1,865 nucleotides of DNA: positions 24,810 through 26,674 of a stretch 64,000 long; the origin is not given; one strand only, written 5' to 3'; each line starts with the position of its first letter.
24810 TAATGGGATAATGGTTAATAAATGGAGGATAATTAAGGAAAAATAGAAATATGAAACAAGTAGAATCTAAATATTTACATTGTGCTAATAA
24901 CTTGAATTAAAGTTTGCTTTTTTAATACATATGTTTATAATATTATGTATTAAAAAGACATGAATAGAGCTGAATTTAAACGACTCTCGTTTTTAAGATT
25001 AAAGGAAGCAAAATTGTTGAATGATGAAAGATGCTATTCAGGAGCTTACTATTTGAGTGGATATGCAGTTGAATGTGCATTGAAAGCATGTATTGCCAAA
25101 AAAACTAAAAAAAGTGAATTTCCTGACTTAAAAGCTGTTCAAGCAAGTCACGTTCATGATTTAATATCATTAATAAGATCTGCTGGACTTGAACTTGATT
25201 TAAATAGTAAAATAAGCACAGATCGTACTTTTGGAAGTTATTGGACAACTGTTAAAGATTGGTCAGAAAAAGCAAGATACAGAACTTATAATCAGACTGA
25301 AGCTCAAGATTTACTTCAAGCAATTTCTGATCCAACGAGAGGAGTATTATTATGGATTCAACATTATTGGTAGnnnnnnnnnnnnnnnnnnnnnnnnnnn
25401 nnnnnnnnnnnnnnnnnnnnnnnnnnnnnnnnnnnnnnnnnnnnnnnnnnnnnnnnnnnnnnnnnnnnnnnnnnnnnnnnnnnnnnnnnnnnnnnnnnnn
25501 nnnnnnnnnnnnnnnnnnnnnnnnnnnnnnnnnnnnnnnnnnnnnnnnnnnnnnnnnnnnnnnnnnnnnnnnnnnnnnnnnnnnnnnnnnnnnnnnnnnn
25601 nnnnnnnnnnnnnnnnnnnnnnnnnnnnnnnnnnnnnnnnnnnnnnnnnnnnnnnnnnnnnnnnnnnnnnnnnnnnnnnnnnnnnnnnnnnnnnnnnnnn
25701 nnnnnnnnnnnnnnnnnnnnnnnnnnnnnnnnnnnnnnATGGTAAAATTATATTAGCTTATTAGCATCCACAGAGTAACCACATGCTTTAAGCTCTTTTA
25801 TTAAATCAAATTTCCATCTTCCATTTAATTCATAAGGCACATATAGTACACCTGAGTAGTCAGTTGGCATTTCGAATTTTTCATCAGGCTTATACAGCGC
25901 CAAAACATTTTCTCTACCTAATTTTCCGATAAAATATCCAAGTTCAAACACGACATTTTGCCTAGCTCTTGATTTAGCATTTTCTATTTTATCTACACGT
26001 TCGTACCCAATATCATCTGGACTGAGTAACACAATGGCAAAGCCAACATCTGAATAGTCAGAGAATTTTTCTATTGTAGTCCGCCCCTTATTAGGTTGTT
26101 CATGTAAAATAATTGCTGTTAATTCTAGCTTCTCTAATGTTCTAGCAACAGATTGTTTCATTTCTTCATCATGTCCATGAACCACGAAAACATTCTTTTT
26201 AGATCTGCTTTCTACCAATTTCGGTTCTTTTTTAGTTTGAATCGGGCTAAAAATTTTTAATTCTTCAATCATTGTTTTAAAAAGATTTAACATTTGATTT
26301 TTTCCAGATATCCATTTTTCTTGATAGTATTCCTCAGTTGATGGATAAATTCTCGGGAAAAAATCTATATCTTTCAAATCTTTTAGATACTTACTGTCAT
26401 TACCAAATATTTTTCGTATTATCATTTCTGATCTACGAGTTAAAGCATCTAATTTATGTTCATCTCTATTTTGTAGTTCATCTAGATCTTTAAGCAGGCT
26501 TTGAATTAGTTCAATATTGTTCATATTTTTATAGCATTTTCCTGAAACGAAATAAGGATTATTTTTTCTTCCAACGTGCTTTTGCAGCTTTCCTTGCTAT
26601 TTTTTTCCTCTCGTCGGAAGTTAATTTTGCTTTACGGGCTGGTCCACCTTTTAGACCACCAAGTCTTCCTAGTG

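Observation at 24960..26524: Candidate mobile defense module: HEPN protein + overlapping unknown partner + convergent TIR-like (COG4271-type) protein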

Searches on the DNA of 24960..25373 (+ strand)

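Call 84: search_dna_similar(query=L166:2995-3800:+, collection=ecoli_genomes, mode=distant, max_rows=10)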
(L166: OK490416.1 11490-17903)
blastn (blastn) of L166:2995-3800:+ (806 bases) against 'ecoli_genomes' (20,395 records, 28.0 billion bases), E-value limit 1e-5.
Records with a match: 190; places in all: 190; records where one place covers at least 80% of the query: 190.
Genomes with a match: 190 of 5426; with a place that covers at least 80% of the query: 190. Places per genome that has any: lowest 1, median 1, highest 1. On chromosomes: 190 places; on plasmids: 0.
Best place of each record, by identity: 60-80% 190.
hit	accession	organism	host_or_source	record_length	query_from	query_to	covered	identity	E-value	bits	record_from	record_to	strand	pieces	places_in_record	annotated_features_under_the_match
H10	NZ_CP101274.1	Escherichia coli strain EC21Z-014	Homo sapiens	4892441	7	806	99%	65.2%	2e-39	173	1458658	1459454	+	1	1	HEPN domain-containing protein | hypothetical protein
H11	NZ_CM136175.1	Escherichia coli strain PRO_A-1374-6M-A_ESBL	Homo sapiens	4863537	7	806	99%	65.2%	2e-39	173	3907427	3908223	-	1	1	HEPN domain-containing protein | hypothetical protein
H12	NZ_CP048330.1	Escherichia coli strain 10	environment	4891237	7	806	99%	65.1%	3e-38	168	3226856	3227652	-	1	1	HEPN domain-containing protein | hypothetical protein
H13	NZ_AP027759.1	Escherichia coli strain 2017-02-1CC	Homo sapiens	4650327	7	806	99%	65.1%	3e-38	168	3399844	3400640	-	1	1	HEPN domain-containing protein | hypothetical protein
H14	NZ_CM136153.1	Escherichia coli strain PRO_A-1482-6W-A_ESBL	Homo sapiens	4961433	7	806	99%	65.1%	3e-38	168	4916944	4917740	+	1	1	HEPN domain-containing protein | hypothetical protein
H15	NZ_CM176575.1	Escherichia coli strain fS149a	Homo sapiens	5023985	7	806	99%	65.1%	3e-38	168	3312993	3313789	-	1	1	HEPN domain-containing protein | hypothetical protein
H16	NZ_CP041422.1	Escherichia coli strain STEC409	Diarrheal patient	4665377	7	806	99%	65.1%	3e-38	169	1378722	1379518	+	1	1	HEPN domain-containing protein | hypothetical protein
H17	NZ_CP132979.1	Escherichia coli strain ARS-C101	Beef Cattle Feces - Rectal Grab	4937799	7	806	99%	65.1%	3e-38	169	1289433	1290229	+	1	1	HEPN domain-containing protein | hypothetical protein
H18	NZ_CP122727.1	Escherichia coli strain ETEC1746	Sus scrofa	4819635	7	806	99%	65.1%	3e-38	169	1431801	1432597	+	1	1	HEPN domain-containing protein | hypothetical protein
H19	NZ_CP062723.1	Escherichia coli O157:H7 strain Z1814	Bovine Faeces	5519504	7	806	99%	65.1%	4e-37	166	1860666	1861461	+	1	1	hypothetical protein | HEPN domain-containing protein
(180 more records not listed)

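Call 85: get_annotated_region(hit=H10, flank=8000)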
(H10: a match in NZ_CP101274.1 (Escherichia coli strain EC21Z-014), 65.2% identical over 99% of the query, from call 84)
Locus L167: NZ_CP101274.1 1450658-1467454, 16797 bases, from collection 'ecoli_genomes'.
description: Escherichia coli strain EC21Z-014 chromosome, complete genome
organism: Escherichia coli strain EC21Z-014 (NCBI taxid 562)
replicon: chromosome; assembly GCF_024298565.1
host: Homo sapiens; source: -; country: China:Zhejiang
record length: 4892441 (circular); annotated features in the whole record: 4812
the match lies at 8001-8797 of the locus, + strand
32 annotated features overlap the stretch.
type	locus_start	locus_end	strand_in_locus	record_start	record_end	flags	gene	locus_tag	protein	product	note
CDS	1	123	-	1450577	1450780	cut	-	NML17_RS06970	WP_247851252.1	DUF1382 family protein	-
CDS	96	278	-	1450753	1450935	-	-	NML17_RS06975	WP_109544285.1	DUF1317 domain-containing protein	-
CDS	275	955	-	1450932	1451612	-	-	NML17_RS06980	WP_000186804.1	lambda exonuclease family protein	-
CDS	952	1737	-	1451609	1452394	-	bet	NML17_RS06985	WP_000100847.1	phage recombination protein Bet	-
CDS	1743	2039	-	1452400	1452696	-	-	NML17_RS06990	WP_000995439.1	host-nuclease inhibitor Gam family protein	-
CDS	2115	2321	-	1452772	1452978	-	-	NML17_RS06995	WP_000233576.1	phage encoded cell division inhibitor protein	-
CDS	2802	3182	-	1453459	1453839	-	-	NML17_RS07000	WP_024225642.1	outer membrane protein assembly factor BamE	-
CDS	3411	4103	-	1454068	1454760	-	-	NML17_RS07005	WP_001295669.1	XRE family transcriptional regulator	-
CDS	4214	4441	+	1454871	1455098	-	-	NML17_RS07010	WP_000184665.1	helix-turn-helix domain-containing protein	-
CDS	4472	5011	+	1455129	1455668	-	-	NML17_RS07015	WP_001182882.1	toxin YdaT domain-containing protein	-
CDS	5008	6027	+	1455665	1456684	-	-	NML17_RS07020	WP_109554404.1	replication protein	-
CDS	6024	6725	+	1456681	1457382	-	-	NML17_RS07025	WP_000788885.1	replication protein P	-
CDS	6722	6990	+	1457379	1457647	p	-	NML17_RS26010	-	protein ren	frameshifted; internal stop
CDS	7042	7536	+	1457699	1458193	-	-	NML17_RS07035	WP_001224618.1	type VI secretion system-associated protein TagO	-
CDS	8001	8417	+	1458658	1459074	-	-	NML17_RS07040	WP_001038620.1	HEPN domain-containing protein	-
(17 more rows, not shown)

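Call 86: get_annotated_region(hit=H19, flank=8000)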
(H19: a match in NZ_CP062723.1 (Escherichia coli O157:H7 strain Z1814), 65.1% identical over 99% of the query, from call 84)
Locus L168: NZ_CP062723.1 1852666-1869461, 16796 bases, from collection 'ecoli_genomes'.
description: Escherichia coli O157:H7 strain Z1814 chromosome, complete genome
organism: Escherichia coli O157:H7 strain Z1814 (NCBI taxid 83334)
replicon: chromosome; assembly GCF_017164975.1
host: -; source: Bovine Faeces; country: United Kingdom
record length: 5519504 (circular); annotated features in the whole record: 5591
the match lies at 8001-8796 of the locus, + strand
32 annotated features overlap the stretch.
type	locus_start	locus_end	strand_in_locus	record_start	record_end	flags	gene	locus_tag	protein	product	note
CDS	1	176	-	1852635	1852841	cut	-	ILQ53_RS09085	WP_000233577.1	phage encoded cell division inhibitor protein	-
CDS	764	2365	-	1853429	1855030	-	-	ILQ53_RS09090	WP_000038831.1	SIR2 family protein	-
CDS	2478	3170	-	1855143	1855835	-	-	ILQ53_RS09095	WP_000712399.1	XRE family transcriptional regulator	-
CDS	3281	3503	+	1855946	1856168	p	-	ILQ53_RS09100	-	YdaS family helix-turn-helix protein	frameshifted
CDS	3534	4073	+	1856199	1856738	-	-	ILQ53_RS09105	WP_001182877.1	toxin YdaT domain-containing protein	-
CDS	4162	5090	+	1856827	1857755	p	-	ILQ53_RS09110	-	replication protein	frameshifted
CDS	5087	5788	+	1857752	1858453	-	-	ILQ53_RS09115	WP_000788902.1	replication protein P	-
CDS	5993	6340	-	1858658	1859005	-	-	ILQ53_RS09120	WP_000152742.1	hypothetical protein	-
CDS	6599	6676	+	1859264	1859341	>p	-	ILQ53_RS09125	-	hypothetical protein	incomplete; partial in the middle of a contig; missing C-terminus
CDS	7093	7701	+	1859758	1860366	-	-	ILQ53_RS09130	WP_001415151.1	P22AR C-terminal domain-containing protein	-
CDS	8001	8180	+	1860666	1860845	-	-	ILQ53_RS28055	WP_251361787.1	HEPN domain-containing protein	-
CDS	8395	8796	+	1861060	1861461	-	-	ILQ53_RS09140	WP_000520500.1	hypothetical protein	-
CDS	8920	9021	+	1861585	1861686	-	-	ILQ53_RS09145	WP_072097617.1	hypothetical protein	-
CDS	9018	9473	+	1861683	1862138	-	ybcN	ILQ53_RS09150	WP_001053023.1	DNA base-flipping protein YbcN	-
CDS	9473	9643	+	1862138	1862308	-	-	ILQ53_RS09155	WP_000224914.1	NinE family protein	-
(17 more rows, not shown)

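Call 99: search_dna_similar(query=L167:8001-8797:+, collection=ecoli_genomes, mode=near, max_rows=60, rows=spread)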
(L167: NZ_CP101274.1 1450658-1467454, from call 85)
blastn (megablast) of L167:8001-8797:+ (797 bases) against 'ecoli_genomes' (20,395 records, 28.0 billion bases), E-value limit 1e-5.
Records with a match: 190; places in all: 190; records where one place covers at least 80% of the query: 190.
Genomes with a match: 190 of 5426; with a place that covers at least 80% of the query: 190. Places per genome that has any: lowest 1, median 1, highest 1. On chromosomes: 190 places; on plasmids: 0.
Best place of each record, by identity: >=99% 190.
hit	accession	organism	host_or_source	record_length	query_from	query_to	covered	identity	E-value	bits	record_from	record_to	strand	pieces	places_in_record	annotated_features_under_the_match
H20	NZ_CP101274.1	Escherichia coli strain EC21Z-014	Homo sapiens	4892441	1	797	100%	100.0%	0e+0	1472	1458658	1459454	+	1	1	HEPN domain-containing protein | hypothetical protein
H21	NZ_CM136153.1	Escherichia coli strain PRO_A-1482-6W-A_ESBL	Homo sapiens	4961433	1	797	100%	99.9%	0e+0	1467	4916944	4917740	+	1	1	HEPN domain-containing protein | hypothetical protein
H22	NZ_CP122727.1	Escherichia coli strain ETEC1746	Sus scrofa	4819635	1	797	100%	99.7%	0e+0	1461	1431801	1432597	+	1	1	HEPN domain-containing protein | hypothetical protein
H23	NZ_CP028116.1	Escherichia coli O26 str. RM8426 strain RM8426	Creek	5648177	1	797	100%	99.4%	0e+0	1445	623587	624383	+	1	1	HEPN domain-containing protein | hypothetical protein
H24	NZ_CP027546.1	Escherichia coli strain 2013C-4187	Homo sapiens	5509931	1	797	100%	99.4%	0e+0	1445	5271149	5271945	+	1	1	HEPN domain-containing protein | hypothetical protein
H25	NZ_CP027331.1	Escherichia coli strain 2013C-3277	Homo sapiens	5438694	1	797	100%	99.4%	0e+0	1445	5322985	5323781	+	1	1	HEPN domain-containing protein | hypothetical protein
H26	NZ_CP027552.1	Escherichia coli strain 2015C-4498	Homo sapiens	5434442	1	797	100%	99.4%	0e+0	1445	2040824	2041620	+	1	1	HEPN domain-containing protein | hypothetical protein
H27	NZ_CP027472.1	Escherichia coli strain 2014C-3050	missing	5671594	1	797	100%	99.4%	0e+0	1445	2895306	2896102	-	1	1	HEPN domain-containing protein | hypothetical protein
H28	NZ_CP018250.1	Escherichia coli strain 10671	Cattle faeces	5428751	1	797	100%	99.4%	0e+0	1445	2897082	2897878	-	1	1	HEPN domain-containing protein | hypothetical protein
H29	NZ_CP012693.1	Escherichia coli strain FORC_028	Homo sapiens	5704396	1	797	100%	99.4%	0e+0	1445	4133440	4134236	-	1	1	HEPN domain-containing protein | hypothetical protein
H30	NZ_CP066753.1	Escherichia coli O157:H7 strain ECP19-598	missing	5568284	1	797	100%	99.4%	0e+0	1445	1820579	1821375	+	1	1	HEPN domain-containing protein | hypothetical protein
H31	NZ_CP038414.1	Escherichia coli O157:H7 strain 17B6-2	cattle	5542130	1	797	100%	99.4%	0e+0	1445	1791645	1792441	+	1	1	HEPN domain-containing protein | hypothetical protein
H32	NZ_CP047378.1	Escherichia coli strain CAU16175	swine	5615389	1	797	100%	99.4%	0e+0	1445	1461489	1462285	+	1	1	HEPN domain-containing protein | hypothetical protein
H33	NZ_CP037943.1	Escherichia coli strain CFSAN027343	Homo sapiens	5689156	1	797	100%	99.4%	0e+0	1445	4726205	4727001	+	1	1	HEPN domain-containing protein | hypothetical protein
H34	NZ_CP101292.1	Escherichia coli strain 2003-3014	Homo sapiens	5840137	1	797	100%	99.4%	0e+0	1445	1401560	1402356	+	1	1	HEPN domain-containing protein | hypothetical protein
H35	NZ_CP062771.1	Escherichia coli O157:H7 strain Z570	Bovine Faeces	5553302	1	797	100%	99.4%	0e+0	1445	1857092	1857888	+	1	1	HEPN domain-containing protein | hypothetical protein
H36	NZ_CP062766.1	Escherichia coli O157:H7 strain Z866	Bovine Faeces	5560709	1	797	100%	99.4%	0e+0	1445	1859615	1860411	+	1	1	HEPN domain-containing protein | hypothetical protein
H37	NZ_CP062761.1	Escherichia coli O157:H7 strain Z887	Bovine Faeces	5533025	1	797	100%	99.4%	0e+0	1445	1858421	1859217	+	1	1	HEPN domain-containing protein | hypothetical protein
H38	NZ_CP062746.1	Escherichia coli O157:H7 strain Z1504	Bovine Faeces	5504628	1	797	100%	99.4%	0e+0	1445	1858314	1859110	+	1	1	HEPN domain-containing protein | hypothetical protein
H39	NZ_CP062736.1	Escherichia coli O157:H7 strain Z1766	Bovine Faeces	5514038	1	797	100%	99.4%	0e+0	1445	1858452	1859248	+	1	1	HEPN domain-containing protein | hypothetical protein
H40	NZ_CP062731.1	Escherichia coli O157:H7 strain Z1768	Bovine Faeces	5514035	1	797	100%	99.4%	0e+0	1445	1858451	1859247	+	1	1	HEPN domain-containing protein | hypothetical protein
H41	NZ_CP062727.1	Escherichia coli O157:H7 strain Z1812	Homo sapiens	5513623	1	797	100%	99.4%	0e+0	1445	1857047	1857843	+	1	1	HEPN domain-containing protein | hypothetical protein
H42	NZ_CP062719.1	Escherichia coli O157:H7 strain Z1816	Bovine Faeces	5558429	1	797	100%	99.4%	0e+0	1445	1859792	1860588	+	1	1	HEPN domain-containing protein | hypothetical protein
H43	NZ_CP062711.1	Escherichia coli O157:H7 strain Z1831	Bovine Faeces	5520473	1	797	100%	99.4%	0e+0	1445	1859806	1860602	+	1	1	HEPN domain-containing protein | hypothetical protein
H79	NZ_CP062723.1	Escherichia coli O157:H7 strain Z1814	Bovine Faeces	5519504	1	797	100%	99.2%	0e+0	1437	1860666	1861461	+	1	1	hypothetical protein | HEPN domain-containing protein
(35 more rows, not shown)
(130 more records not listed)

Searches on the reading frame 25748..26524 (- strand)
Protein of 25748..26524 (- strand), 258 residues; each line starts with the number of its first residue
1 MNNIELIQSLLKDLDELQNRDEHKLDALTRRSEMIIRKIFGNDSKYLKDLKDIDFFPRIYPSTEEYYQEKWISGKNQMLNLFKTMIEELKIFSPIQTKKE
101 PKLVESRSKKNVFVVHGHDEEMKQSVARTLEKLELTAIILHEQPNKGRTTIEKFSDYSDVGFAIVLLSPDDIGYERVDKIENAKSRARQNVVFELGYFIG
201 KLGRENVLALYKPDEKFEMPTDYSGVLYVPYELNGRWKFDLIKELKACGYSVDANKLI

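Call 3: search_protein_families(library=pfam, proteins=[window:25748-26524:-], max_evalue=0.1)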
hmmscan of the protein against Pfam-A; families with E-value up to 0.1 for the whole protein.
window:25748-26524:- (258 aa): 3 families
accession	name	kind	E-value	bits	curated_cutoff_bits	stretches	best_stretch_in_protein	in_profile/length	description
PF10137.14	CAP12-PCTIR_TIR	-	7.9e-38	129.6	24.7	1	111-232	1-118/119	CAP12/Pycsar effector protein, TIR domain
PF11463.14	R-HINP1I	-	0.025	14.5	25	1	68-123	58-110/208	R.HinP1I restriction endonuclease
PF17919.7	RT_RNaseH_2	-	0.076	13.5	29.8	0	202-226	16-40/100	RNase H-like domain found in reverse transcriptase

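Call 4: search_protein_families(library=padloc, proteins=[window:25748-26524:-], max_evalue=0.1)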
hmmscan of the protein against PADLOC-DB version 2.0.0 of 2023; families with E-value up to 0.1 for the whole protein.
window:25748-26524:- (258 aa): 9 families
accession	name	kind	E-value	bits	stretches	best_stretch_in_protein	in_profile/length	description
PDLC05005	PDC-S35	-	2.3e-84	281.3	1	1-257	1-262/264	-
PDLC05007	PDC-S35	-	2e-73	245.5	1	23-257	46-277/278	-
PDLC05004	PDC-S35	-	4.4e-71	237.6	1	3-257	19-264/265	-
PDLC05006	PDC-S35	-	1.6e-50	169.7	1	72-257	48-231/231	-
PDLC05003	PDC-S35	-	9.2e-44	147.8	1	71-257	52-240/245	-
PDLC00731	Effector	-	5.4e-17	59.7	1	105-234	150-278/306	TIR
PDLC00732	Effector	-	1.8e-13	48.1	1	102-235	143-275/301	TIR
PDLC02371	PycTIR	-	4.4e-13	47.2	1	104-235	146-264/288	-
PDLC00729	Effector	-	3.1e-11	41.2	1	158-236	55-127/310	TIR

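Call 5: search_protein_families(library=ncbifam, proteins=[window:25748-26524:-], max_evalue=0.1)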
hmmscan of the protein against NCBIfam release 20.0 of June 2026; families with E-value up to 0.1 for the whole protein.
window:25748-26524:- (258 aa): 4 families
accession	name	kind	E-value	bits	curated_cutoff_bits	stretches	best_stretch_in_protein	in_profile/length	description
NF050172.1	CDNTAsCap12CFB2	equivalog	2.6e-08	33.5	450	1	159-236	54-125/312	CBASS system CD-NTase-associated NAD(+) hydrolase Cap12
NF050171.1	CDNTAsCap12CFB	equivalog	7.1e-08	32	450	1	162-235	59-126/305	CBASS system CD-NTase-associated NAD(+) hydrolase Cap12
TIGR01011.1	rpsB_bact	equivalog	0.023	13.9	76.3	0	64-127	87-147/225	30S ribosomal protein S2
TIGR00053.1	TIGR00053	subfamily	0.096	13.3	87.25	0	2-46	2-45/92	YafQ family addiction module toxin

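Call 55: find_related_loci(query=window:25748-26524:-, collection=metagenome_contigs, flank=5000)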
Query window:25748-26524:- (258 aa) in metagenome_contigs; peptide patterns used: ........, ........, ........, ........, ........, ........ (x = any residue, [..] = any of these).
373 stretches matched a pattern; 267 encode a relative of the query (tblastn E <= 1e-3); the best 80 are kept; 80 distinct loci.
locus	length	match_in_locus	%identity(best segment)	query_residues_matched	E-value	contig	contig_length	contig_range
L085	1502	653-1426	61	1-258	9e-116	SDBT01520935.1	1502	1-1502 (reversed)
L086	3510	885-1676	61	1-258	2e-108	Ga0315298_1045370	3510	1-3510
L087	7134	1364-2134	62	1-258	1e-105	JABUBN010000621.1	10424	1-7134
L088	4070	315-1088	62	1-258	8e-104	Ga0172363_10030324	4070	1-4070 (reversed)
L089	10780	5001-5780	56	1-258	6e-100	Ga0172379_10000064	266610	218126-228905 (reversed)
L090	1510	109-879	61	1-258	1e-106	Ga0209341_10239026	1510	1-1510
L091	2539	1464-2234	58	1-258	1e-100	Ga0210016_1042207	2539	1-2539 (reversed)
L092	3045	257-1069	55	2-258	9e-99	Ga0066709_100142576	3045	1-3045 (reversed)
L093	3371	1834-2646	54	2-258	2e-96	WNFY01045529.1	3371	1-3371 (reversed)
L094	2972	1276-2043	57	1-258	6e-96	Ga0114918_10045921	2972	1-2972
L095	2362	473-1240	56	1-258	9e-97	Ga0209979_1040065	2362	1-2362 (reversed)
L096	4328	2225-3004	55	4-257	2e-93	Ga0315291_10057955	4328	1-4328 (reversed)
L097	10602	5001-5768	57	1-258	5e-93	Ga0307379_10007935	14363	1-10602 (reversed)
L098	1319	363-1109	58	12-258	7e-100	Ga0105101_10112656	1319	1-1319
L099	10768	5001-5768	56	1-258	2e-92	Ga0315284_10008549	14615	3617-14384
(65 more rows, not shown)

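Call 56: find_related_loci(query=window:25748-26524:-, collection=viral_contigs, flank=5000)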
Query window:25748-26524:- (258 aa) in viral_contigs; peptide patterns used: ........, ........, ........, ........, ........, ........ (x = any residue, [..] = any of these).
5 stretches matched a pattern; 1 encode a relative of the query (tblastn E <= 1e-3); 1 distinct loci.
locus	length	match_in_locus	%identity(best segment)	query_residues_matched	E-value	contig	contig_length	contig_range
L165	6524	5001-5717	44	25-257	3e-51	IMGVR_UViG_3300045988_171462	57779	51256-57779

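Call 68: search_solved_structures(query=window:25748-26524:-, max_evalue=0.01, show_alignments=2)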
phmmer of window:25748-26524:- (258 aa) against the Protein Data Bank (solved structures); distinct sequences matched with E-value up to 0.01: 2.
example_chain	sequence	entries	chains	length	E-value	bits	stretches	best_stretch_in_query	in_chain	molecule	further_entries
9lmq_A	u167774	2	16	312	1.7e-05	27.7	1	126-232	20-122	CD-NTase-associated protein 12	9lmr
7un8_A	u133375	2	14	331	0.00036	23.3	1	161-235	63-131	CD-NTase-associated protein 12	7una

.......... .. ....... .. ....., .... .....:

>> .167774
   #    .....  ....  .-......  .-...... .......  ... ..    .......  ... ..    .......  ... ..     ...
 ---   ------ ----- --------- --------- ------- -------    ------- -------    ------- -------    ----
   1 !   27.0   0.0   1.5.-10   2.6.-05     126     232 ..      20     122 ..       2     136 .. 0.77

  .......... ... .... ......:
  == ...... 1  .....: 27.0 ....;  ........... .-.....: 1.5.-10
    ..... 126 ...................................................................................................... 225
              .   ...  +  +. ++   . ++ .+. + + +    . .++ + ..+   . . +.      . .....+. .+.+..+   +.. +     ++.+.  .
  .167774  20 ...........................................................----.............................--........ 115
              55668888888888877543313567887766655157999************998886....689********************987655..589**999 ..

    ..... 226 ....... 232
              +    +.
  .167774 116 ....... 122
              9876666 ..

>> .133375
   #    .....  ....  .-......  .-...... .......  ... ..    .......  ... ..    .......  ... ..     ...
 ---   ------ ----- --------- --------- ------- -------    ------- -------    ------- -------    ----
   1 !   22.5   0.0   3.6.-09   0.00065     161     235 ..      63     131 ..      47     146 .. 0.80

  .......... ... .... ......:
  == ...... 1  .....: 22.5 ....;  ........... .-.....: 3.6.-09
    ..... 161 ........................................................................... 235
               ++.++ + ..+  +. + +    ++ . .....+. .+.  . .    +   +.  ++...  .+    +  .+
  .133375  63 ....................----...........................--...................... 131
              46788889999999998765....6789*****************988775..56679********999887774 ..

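Call 74: search_protein_families(library=phrogs, proteins=[window:25748-26524:-], max_evalue=0.01)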
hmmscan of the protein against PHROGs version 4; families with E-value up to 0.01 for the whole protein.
window:25748-26524:- (258 aa): 1 family
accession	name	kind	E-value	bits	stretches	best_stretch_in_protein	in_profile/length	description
phrog_16442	-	unknown function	9.2e-52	177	1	82-252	118-286/287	-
